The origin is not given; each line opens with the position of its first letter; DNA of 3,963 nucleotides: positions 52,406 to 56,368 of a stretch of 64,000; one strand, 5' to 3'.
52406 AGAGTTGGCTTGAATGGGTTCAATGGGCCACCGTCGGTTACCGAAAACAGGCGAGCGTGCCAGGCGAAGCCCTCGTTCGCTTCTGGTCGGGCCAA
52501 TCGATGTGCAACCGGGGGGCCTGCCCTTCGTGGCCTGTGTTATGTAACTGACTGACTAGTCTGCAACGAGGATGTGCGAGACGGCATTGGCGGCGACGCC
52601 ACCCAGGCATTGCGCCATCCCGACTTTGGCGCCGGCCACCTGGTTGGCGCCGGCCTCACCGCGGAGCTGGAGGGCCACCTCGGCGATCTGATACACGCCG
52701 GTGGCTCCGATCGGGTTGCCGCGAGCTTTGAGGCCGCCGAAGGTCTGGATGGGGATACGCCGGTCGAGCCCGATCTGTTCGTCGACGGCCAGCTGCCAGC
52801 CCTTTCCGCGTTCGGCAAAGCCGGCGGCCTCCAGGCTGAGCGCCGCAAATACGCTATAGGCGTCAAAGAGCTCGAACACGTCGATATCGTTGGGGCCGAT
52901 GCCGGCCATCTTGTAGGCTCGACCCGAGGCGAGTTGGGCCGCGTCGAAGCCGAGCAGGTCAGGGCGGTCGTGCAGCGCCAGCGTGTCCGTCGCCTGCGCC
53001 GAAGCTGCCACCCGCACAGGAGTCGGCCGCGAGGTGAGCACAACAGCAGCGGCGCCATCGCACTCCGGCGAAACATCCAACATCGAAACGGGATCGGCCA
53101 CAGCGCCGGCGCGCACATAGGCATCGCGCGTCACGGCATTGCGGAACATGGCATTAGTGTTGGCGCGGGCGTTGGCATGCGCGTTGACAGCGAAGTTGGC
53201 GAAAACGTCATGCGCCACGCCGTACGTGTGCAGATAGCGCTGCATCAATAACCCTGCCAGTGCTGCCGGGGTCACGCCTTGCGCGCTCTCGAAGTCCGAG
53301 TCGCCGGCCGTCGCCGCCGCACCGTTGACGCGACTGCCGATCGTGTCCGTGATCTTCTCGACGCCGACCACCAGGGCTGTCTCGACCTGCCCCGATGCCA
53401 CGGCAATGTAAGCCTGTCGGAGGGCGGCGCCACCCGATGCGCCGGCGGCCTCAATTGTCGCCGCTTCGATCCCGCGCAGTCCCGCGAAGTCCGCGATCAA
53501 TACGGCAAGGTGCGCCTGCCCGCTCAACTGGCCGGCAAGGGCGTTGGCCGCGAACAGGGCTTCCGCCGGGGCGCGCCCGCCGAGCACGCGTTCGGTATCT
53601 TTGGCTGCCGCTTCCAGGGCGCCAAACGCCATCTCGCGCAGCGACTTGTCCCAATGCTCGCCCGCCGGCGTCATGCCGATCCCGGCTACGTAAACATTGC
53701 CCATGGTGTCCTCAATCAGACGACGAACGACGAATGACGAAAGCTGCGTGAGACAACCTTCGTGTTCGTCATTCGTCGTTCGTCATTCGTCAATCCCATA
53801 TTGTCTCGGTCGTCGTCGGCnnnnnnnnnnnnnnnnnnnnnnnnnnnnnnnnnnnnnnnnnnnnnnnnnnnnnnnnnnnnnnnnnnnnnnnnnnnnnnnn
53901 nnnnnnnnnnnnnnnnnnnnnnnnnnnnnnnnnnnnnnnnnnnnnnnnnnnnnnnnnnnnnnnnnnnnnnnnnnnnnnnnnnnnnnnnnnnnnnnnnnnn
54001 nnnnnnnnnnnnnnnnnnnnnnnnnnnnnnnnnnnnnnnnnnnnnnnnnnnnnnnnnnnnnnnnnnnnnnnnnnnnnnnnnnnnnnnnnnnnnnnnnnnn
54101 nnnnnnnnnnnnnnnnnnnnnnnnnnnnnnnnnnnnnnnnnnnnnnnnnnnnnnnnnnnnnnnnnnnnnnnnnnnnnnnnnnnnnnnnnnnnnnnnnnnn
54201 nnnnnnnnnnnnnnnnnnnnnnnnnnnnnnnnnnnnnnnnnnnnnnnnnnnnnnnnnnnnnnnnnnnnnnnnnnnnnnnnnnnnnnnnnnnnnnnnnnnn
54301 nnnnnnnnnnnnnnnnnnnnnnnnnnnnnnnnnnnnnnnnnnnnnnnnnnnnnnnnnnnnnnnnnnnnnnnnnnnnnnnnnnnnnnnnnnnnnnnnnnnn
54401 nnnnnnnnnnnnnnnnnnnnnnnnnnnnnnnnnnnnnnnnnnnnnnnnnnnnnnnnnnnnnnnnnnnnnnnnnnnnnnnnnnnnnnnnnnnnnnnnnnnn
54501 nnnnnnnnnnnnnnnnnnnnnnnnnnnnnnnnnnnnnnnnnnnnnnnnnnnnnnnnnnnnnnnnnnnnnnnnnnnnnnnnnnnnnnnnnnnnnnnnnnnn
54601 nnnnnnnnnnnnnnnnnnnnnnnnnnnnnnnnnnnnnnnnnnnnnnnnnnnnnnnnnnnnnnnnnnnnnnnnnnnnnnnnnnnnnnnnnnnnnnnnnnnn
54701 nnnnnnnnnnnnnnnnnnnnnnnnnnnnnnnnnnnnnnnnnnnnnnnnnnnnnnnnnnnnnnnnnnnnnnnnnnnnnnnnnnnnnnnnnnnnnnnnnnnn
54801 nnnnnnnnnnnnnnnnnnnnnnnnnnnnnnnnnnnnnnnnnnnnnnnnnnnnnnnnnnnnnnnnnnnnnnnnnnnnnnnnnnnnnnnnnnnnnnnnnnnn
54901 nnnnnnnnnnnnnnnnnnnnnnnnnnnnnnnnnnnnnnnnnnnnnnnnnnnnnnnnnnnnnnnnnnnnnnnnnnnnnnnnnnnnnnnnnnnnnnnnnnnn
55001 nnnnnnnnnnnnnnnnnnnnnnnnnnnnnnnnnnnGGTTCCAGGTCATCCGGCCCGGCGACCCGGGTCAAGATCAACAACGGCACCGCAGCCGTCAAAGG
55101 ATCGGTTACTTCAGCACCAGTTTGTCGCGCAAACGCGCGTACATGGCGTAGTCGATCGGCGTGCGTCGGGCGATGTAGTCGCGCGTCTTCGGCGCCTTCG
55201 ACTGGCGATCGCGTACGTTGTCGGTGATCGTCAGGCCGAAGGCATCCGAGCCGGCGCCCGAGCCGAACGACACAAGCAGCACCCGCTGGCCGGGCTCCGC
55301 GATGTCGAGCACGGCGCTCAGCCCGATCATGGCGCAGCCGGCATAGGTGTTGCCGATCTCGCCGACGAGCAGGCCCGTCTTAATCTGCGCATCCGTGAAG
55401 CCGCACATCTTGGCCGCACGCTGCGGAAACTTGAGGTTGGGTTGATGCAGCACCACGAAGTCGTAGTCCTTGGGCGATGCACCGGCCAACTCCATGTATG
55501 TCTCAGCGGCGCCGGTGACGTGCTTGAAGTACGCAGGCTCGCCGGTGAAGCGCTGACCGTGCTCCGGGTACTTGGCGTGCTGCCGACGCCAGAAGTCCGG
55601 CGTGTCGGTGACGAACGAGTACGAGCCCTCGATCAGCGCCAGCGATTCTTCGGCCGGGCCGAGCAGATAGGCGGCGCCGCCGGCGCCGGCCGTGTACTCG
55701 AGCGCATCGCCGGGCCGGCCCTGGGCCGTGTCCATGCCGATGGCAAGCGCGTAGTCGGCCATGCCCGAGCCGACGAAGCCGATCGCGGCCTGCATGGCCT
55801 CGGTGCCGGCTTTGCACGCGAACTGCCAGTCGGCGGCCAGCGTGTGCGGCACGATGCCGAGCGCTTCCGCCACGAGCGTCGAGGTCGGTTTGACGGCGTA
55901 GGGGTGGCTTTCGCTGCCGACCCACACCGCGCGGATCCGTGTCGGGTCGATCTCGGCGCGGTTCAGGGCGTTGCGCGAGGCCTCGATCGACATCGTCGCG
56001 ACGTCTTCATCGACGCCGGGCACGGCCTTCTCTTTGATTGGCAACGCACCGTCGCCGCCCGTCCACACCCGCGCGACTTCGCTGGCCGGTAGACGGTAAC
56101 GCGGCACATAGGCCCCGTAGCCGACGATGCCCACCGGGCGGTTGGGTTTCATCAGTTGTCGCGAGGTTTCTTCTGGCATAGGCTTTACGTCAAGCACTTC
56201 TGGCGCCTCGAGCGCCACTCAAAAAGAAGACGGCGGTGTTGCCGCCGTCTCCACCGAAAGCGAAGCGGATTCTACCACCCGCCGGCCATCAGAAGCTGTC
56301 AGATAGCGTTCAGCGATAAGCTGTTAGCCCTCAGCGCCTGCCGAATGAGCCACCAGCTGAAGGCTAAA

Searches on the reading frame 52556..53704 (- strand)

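Call 37: search_protein_families(library=pfam, proteins=[window:52556-53704:-])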
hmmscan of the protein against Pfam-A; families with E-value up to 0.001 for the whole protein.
window:52556-53704:- (382 aa): 4 families
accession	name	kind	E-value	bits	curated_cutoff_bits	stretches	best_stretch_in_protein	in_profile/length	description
PF22691.2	Thiolase_C_1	-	1.5e-40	138.7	28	1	236-379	1-142/144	Thiolase C-terminal domain-like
PF00108.29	Thiolase_N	-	2.8e-15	56.8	26.4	1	4-226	1-259/260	Thiolase, N-terminal domain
PF02803.24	Thiolase_C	-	4.4e-07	30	27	1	248-366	17-116/123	Thiolase, C-terminal domain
PF00109.32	ketoacyl-synt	-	0.00028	21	20.8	1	62-131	149-217/252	Beta-ketoacyl synthase, N-terminal domain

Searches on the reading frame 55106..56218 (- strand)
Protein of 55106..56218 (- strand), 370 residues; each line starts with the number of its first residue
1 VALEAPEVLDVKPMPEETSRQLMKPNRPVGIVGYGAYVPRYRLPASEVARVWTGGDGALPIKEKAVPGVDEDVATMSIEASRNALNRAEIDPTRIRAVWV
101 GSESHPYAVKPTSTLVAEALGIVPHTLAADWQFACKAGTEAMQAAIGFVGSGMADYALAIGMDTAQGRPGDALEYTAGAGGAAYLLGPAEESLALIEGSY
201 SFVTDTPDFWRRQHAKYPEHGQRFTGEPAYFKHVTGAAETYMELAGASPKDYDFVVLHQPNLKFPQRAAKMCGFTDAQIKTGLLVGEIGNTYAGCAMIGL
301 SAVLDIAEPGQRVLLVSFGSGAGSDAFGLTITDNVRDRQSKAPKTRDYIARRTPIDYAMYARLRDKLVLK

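Call 37: search_protein_families(library=pfam, proteins=[window:55106-56218:-])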
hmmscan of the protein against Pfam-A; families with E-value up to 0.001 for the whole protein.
window:55106-56218:- (370 aa): 3 families
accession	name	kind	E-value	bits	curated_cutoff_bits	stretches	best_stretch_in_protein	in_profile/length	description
PF08541.16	ACP_syn_III_C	-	1.6e-10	41.4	26.6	1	243-323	2-82/90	3-Oxoacyl-[acyl-carrier-protein (ACP)] synthase III C terminal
PF00108.29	Thiolase_N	-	0.00015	21.7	26.4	1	74-163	24-113/260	Thiolase, N-terminal domain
PF08540.16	HMG_CoA_synt_C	-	0.00039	20.6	25.1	0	276-340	141-210/280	Hydroxymethylglutaryl-coenzyme A synthase C terminal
